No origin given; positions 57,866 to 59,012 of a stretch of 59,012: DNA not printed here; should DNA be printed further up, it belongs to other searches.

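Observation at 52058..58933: Four tandem radical SAM paralogues packed with an A24-type intramembrane peptidase and a secreted 4-Cys-repeat protein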

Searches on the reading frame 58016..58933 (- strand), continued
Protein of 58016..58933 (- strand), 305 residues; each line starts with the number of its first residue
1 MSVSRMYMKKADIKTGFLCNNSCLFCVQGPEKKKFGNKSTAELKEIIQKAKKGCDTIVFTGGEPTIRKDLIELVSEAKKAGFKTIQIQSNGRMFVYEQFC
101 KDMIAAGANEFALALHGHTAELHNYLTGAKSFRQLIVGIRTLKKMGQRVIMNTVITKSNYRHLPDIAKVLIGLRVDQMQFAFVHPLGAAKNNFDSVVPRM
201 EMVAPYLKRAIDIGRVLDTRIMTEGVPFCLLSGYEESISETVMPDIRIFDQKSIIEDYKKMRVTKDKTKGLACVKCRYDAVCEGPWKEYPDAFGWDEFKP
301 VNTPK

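Call 15: find_homologous_proteins(query=window:58016-58933:-, max_evalue=1e-10)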
Query window:58016-58933:- (305 aa): 1403 proteins with E <= 1e-10 among 2262 candidates; the best 120 are listed.
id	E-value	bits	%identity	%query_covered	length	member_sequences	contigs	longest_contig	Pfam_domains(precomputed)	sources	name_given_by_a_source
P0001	2.5e-201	685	100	98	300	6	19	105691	PF04055.28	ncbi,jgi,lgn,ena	-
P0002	2.2e-179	613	88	98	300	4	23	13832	PF04055.28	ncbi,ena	-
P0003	2.9e-173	593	85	98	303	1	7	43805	PF04055.28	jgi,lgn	-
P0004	1.4e-172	591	85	98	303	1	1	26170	PF04055.28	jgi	-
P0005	2.1e-168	577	82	98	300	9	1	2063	PF04055.28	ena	-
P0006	4.2e-167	573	83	96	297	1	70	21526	PF04055.28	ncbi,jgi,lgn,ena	jgi:MoaA/NifB/PqqE/SkfB family radical SAM enzyme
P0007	1.4e-163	562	81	96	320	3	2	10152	PF04055.28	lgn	-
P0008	5.9e-163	560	81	98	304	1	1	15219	PF04055.28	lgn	-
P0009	1.3e-162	558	79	98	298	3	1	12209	PF04055.28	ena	-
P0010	4.6e-162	557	80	98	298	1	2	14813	PF04055.28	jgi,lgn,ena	-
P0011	3.6e-161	554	80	98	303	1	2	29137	PF04055.28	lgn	-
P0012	2.1e-159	548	76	97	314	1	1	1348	PF04055.28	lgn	-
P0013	7.7e-158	543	79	96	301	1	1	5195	PF04055.28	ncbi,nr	ncbi:MAG: radical SAM protein [Candidatus Moranbacteria bacterium]|nr:radical SAM protein [Candidatu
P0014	1.0e-157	542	78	98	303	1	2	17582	PF04055.28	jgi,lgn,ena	-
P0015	1.2e-155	535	78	96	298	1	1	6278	PF04055.28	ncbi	-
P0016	7.9e-152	523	75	96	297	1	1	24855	PF04055.28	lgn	-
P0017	8.2e-151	520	74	96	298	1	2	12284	PF04055.28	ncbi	-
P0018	7.9e-148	510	73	96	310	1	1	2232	PF04055.28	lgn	-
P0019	1.3e-144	499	78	90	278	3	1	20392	PF04055.28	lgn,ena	-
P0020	1.8e-143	496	71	96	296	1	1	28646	PF04055.28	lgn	-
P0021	2.2e-140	485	68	96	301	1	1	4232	PF04055.28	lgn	-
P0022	1.3e-138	480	68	96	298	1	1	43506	PF04055.28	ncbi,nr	ncbi:MAG: radical SAM protein [Candidatus Moranbacteria bacterium]|nr:radical SAM protein [Candidatu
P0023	7.0e-136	471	68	96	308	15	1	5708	PF04055.28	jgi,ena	-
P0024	1.3e-133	463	66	97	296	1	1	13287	PF04055.28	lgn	-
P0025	4.5e-132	458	67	96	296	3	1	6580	PF04055.28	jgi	jgi:MoaA/NifB/PqqE/SkfB family radical SAM enzyme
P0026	3.0e-131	455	65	96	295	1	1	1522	PF04055.28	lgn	-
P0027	8.9e-131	454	65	96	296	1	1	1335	PF04055.28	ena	-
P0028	1.2e-130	453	66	96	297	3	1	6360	PF04055.28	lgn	-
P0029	2.4e-130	452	65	98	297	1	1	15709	PF04055.28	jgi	jgi:MoaA/NifB/PqqE/SkfB family radical SAM enzyme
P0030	1.1e-129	450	65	96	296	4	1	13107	PF04055.28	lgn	-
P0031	5.6e-128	445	66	97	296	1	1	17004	PF04055.28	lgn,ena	-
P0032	8.8e-128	444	66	96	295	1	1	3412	PF04055.28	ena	-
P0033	7.8e-126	438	65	96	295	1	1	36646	PF04055.28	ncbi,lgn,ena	-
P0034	1.9e-125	436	66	96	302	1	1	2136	PF04055.28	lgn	-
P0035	3.1e-125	436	65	96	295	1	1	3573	PF04055.28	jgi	-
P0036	4.3e-125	435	63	96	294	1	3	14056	PF04055.28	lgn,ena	-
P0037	5.5e-125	435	62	96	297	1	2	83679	PF04055.28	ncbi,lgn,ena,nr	ncbi:MAG: radical SAM protein [Candidatus Omnitrophica bacterium]|nr:radical SAM protein [Candidatus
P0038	1.5e-124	433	62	96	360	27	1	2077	PF04055.28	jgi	-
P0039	4.2e-124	432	61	96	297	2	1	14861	PF04055.28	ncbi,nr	ncbi:radical SAM protein [Patescibacteria group bacterium]|nr:radical SAM protein [Patescibacteria g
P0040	2.5e-123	429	63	96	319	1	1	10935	PF04055.28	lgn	-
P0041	3.2e-123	429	61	96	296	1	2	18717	PF04055.28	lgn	-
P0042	6.0e-122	425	60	96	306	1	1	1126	PF04055.28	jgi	jgi:MoaA/NifB/PqqE/SkfB family radical SAM enzyme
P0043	1.1e-121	424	62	96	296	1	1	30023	PF04055.28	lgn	-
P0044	6.9e-121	421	63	96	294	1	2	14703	PF04055.28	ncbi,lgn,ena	-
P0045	2.8e-120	419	61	96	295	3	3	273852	PF04055.28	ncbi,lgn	-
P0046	3.4e-120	419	60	97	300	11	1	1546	PF04055.28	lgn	-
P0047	4.1e-120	419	62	96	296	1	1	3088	PF04055.28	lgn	-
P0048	1.2e-119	417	62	96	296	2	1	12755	PF04055.28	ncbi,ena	-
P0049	2.9e-119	416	61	97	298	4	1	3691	PF04055.28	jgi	jgi:MoaA/NifB/PqqE/SkfB family radical SAM enzyme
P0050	3.4e-119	416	60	96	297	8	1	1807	PF04055.28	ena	-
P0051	4.5e-119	415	60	96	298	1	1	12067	PF04055.28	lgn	-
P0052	6.5e-119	415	62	96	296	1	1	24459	PF04055.28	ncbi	-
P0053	8.8e-119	415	60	96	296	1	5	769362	PF04055.28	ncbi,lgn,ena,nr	ncbi:radical SAM protein [Candidatus Parcubacteria bacterium]|nr:radical SAM protein [Candidatus Par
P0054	9.5e-119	414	61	97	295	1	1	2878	PF04055.28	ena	-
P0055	1.3e-118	414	60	96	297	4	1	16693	PF04055.28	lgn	-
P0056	1.5e-118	414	61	96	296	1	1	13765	PF04055.28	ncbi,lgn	-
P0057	3.5e-118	413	61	96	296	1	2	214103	PF04055.28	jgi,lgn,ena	-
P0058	4.8e-118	412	61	96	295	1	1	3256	PF04055.28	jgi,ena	-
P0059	1.8e-117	410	61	97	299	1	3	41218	PF04055.28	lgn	-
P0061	3.4e-117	409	60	95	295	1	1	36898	PF04055.28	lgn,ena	-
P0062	4.0e-117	409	58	96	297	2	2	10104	PF04055.28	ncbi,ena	-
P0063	7.4e-117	408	61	96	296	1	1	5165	PF04055.28,PF13353.12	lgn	-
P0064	7.6e-117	408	61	97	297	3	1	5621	PF04055.28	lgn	-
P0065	7.7e-117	408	60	97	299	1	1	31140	PF04055.28,PF13353.12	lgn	-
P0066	1.1e-116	408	58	96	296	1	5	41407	PF04055.28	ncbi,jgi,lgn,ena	-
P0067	1.1e-116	408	64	90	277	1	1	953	PF04055.28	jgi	jgi:MoaA/NifB/PqqE/SkfB family radical SAM enzyme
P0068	1.8e-116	407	58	96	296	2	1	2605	PF04055.28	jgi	jgi:AhpD family alkylhydroperoxidase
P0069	2.1e-116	407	58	97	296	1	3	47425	PF04055.28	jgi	jgi:radical SAM protein with 4Fe4S-binding SPASM domain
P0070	3.7e-116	406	57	96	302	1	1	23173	PF04055.28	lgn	-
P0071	2.2e-115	403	56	96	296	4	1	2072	PF04055.28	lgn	-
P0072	5.2e-115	402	60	96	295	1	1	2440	PF04055.28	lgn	-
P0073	5.3e-115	402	59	96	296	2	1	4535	PF04055.28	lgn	-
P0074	8.6e-115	401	56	96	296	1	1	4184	PF04055.28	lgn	-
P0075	9.8e-115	401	57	96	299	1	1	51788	PF04055.28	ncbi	-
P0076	3.4e-114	399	58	96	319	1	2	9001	PF04055.28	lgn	-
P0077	4.1e-114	399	58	96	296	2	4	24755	PF04055.28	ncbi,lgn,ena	-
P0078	2.5e-113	397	60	96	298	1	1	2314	PF04055.28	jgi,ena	-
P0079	3.1e-113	396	59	96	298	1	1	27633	PF04055.28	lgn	-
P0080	3.7e-113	396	56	96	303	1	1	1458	PF04055.28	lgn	-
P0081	5.6e-113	395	58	96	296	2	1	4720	PF04055.28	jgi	-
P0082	5.7e-113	395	56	96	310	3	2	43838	PF04055.28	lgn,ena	-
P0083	7.3e-113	395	57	96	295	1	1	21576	PF04055.28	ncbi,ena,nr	ncbi:MAG: radical SAM protein [Candidatus Omnitrophica bacterium]|nr:radical SAM protein [Candidatus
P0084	1.1e-112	395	56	96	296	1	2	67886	PF04055.28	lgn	-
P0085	1.6e-112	394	57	96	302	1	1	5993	PF04055.28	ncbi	-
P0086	2.6e-112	393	55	96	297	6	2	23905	PF04055.28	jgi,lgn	-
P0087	4.7e-112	392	55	96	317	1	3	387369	PF04055.28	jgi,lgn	jgi:MoaA/NifB/PqqE/SkfB family radical SAM enzyme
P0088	5.8e-112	392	56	96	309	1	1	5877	PF04055.28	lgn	-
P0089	6.4e-112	392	58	96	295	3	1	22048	PF04055.28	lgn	-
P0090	1.4e-111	391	60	96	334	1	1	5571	PF04055.28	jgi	-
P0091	1.6e-111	391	56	98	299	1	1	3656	PF04055.28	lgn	-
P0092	2.6e-111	390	54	99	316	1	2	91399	PF04055.28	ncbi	-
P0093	2.7e-111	390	58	96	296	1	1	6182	PF04055.28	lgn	-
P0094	3.6e-111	390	54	96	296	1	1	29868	PF04055.28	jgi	-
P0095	4.4e-111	389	56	96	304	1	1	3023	PF04055.28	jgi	-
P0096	1.2e-110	388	55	96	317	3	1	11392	PF04055.28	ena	-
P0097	1.4e-110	388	56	94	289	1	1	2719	PF04055.28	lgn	-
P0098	2.8e-110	387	55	98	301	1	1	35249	PF04055.28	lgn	-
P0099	2.9e-110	387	55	96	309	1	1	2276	PF04055.28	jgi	jgi:MoaA/NifB/PqqE/SkfB family radical SAM enzyme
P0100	3.4e-110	386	54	96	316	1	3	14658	PF04055.28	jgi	jgi:MoaA/NifB/PqqE/SkfB family radical SAM enzyme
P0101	3.7e-110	386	55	96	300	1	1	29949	PF04055.28,PF13353.12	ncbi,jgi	-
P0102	3.7e-110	386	56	96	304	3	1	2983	PF04055.28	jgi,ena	-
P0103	4.2e-110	386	55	97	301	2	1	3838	PF04055.28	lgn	-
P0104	4.4e-110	386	56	96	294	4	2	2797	PF04055.28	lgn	-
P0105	4.9e-110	386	58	96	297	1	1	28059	PF04055.28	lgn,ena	-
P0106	4.9e-110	386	56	96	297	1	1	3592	PF04055.28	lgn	-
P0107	6.2e-110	385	57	96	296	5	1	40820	PF04055.28,PF13353.12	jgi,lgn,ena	-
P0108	6.7e-110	385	55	96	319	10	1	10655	PF04055.28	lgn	-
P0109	6.7e-110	385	55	96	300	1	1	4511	PF04055.28,PF13353.12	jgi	-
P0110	7.8e-110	385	57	97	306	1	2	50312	PF04055.28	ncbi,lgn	-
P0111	1.2e-109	385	56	96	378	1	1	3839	PF04055.28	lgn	-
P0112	2.0e-109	384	54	97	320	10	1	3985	PF04055.28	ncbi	-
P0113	2.2e-109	384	55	96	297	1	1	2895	PF04055.28,PF13353.12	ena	-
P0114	2.5e-109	383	56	96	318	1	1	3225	PF04055.28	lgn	-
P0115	3.1e-109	383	54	97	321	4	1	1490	PF04055.28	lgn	-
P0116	4.9e-109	383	58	96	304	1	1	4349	PF04055.28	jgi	jgi:MoaA/NifB/PqqE/SkfB family radical SAM enzyme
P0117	5.8e-109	382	53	96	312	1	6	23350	PF04055.28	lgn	-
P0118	7.4e-109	382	55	96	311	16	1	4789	PF04055.28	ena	-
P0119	9.1e-109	382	54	95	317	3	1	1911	PF04055.28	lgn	-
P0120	9.4e-109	382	56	96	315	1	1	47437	PF04055.28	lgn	-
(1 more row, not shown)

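Call 16: find_encoding_contigs(protein=P0001, flank=10000, max_places=4)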
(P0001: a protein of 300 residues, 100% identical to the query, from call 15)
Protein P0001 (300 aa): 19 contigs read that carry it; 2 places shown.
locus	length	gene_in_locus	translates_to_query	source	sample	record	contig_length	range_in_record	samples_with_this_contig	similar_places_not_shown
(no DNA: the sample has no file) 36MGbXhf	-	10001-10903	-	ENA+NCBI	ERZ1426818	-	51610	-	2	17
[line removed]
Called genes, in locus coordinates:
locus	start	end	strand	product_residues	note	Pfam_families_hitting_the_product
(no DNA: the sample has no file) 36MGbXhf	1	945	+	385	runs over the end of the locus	PF04055:Radical_SAM, PF13353:Fer4_12 (weak)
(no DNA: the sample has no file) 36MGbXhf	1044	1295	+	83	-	-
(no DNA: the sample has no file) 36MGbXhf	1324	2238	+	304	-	-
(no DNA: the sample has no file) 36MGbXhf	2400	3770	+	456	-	PF04055:Radical_SAM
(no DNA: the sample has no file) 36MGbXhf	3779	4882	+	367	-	PF00919:UPF0004 (faint), PF04055:Radical_SAM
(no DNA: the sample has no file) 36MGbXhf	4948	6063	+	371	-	PF04055:Radical_SAM, PF13353:Fer4_12 (weak)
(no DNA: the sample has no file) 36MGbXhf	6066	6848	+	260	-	-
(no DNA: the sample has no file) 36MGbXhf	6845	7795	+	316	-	-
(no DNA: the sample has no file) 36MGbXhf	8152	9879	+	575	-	PF13522:GATase_6, PF13537:GATase_7, PF00733:Asn_synthase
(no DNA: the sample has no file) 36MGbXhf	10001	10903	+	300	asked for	PF04055:Radical_SAM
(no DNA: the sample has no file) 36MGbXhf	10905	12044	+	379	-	PF04055:Radical_SAM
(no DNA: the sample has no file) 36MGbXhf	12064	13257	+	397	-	PF04055:Radical_SAM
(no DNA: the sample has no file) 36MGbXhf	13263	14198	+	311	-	PF04055:Radical_SAM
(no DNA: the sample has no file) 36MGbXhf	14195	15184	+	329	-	PF01478:Peptidase_A24 (weak)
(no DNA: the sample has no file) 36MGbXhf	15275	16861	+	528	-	-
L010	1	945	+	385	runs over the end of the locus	PF04055:Radical_SAM, PF13353:Fer4_12 (weak)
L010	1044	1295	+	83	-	-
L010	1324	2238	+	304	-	-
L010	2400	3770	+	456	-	PF04055:Radical_SAM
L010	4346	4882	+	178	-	PF04055:Radical_SAM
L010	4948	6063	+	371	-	PF04055:Radical_SAM, PF13353:Fer4_12 (weak)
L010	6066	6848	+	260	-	-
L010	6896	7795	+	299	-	-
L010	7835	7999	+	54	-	-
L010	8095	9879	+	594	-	PF13522:GATase_6, PF13537:GATase_7, PF00733:Asn_synthase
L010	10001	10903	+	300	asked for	PF04055:Radical_SAM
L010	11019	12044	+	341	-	PF04055:Radical_SAM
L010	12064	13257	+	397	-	PF04055:Radical_SAM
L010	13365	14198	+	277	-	PF04055:Radical_SAM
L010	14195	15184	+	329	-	PF01478:Peptidase_A24 (weak)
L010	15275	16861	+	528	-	-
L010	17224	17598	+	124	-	-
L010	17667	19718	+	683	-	PF02518:HATPase_c, PF00204:DNA_gyraseB, PF01751:Toprim, PF00986:DNA_gyraseB_C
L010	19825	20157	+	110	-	-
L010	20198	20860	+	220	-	PF01386:Ribosomal_L25p, PF14693:Ribosomal_TL5_C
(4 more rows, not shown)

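Call 18: find_related_loci(query=A1, collection=genome_contigs, flank=10000)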
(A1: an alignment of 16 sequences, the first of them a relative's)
Query A1 (300 aa) in genome_contigs; peptide patterns used: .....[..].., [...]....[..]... (x = any residue, [..] = any of these).
599 stretches matched a pattern (row limit reached: there are more); 590 encode a relative of the query (tblastn E <= 1e-3); the best 80 are kept; 80 distinct loci.
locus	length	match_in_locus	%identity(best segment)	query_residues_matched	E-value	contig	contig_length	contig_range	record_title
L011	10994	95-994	88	1-300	0e+0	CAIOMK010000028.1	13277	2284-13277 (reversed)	MAG: Candidatus Moranbacteria bacterium isolate MJ130702B_bin-524 genome assembly, contig: bin-524:28/78, whole genome s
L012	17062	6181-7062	83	3-296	1e-172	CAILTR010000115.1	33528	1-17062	uncultured bacterium isolate Kiruna_bin-03023 genome assembly, contig: bin-03023:115/120, whole genome shotgun sequence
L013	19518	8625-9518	82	3-300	6e-172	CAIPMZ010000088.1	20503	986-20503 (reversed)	uncultured bacterium isolate Ja1_bin-0683 genome assembly, contig: bin-0683:088/145, whole genome shotgun sequence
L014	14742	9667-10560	79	3-300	8e-163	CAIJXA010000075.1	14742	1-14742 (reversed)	uncultured bacterium isolate Kiruna_bin-03293 genome assembly, contig: bin-03293:075/137, whole genome shotgun sequence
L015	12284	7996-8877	74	3-296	2e-157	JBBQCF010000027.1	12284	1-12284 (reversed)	MAG: Candidatus Moraniibacteriota bacterium isolate Co_metawrap_1272 Cmw_1272_k141_6299391_length_12284_cov_9.9941, whol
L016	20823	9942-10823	65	2-296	2e-132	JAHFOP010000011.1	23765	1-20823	MAG: Candidatus Moraniibacteriota bacterium isolate nzgw506 NODE_778_length_23766_cov_3.136942, whole genome shotgun seq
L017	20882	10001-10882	62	3-296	4e-131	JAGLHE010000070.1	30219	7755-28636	MAG: Candidatus Omnitrophota bacterium isolate RS_10_7 ROV157_10.bin.7.fa_70, whole genome shotgun sequence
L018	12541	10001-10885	62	3-296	1e-129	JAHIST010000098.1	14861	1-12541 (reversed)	MAG: Patescibacteria group bacterium isolate MM_PC_MetaG.mb.188 MM_PC_MetaG.mb.188_k141_1966489, whole genome shotgun se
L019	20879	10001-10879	62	3-296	3e-127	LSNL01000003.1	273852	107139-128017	MAG: Parcubacteria group bacterium M10-OD1-1 Contig6633, whole genome shotgun sequence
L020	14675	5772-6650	63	3-296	6e-127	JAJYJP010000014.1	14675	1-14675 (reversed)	MAG: bacterium isolate DBS2-1.bin163 NODE_7535_length_14675_cov_5.318119, whole genome shotgun sequence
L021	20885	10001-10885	61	3-297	3e-126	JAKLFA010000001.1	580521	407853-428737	MAG: Candidatus Omnitrophota bacterium isolate RA.bin146 RA.bin146_1, whole genome shotgun sequence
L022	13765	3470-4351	61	3-296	1e-125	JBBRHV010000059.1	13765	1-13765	MAG: Candidatus Omnitrophota bacterium isolate Co_metawrap_2736 Cmw_2736_k141_1217188_length_13765_cov_11.0000, whole ge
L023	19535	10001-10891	60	1-296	5e-125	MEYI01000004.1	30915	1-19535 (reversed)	MAG: Candidatus Azambacteria bacterium RBG_16_47_10 RBG_16_scaffold_11913, whole genome shotgun sequence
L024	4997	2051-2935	60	3-296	3e-125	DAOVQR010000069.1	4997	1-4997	MAG TPA_asm: bacterium isolate CSMAG_1580 CSMAG_1580_k141_605875_length_4997_cov_13.0000, whole genome shotgun sequence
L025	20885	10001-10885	60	3-296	2e-124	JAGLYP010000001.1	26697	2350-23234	MAG: Candidatus Parcubacteria bacterium isolate RS_13_30 ZL320.bin.30.fa_1, whole genome shotgun sequence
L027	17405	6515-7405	60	1-296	5e-118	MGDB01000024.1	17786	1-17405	MAG: Candidatus Schekmanbacteria bacterium GWA2_38_11 gwa2_scaffold_12749, whole genome shotgun sequence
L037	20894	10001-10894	52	3-299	1e-113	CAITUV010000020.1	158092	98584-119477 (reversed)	MAG: uncultured Myxococcales bacterium isolate LaPlata_bin-3248 genome assembly, contig: bin-3248:20/88, whole genome sh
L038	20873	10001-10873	51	5-294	3e-113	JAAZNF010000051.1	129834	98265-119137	MAG: Myxococcales bacterium isolate AS27yjCOA_137 58205_AS27, whole genome shotgun sequence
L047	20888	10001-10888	55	3-296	5e-111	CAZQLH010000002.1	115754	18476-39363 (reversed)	MAG TPA_asm: uncultured Candidatus Saccharibacteria bacterium isolate SRP077602_co6_254 genome assembly, contig: NODE_17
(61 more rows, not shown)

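Call 27: find_related_loci(query=L010:1-945:+, collection=metagenome_contigs, flank=10000)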
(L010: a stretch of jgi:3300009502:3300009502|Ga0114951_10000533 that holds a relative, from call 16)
Query L010:1-945:+ (314 aa) in metagenome_contigs; peptide patterns used: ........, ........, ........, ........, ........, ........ (x = any residue, [..] = any of these).
84 stretches matched a pattern; 1 encode a relative of the query (tblastn E <= 1e-3); 1 distinct loci.
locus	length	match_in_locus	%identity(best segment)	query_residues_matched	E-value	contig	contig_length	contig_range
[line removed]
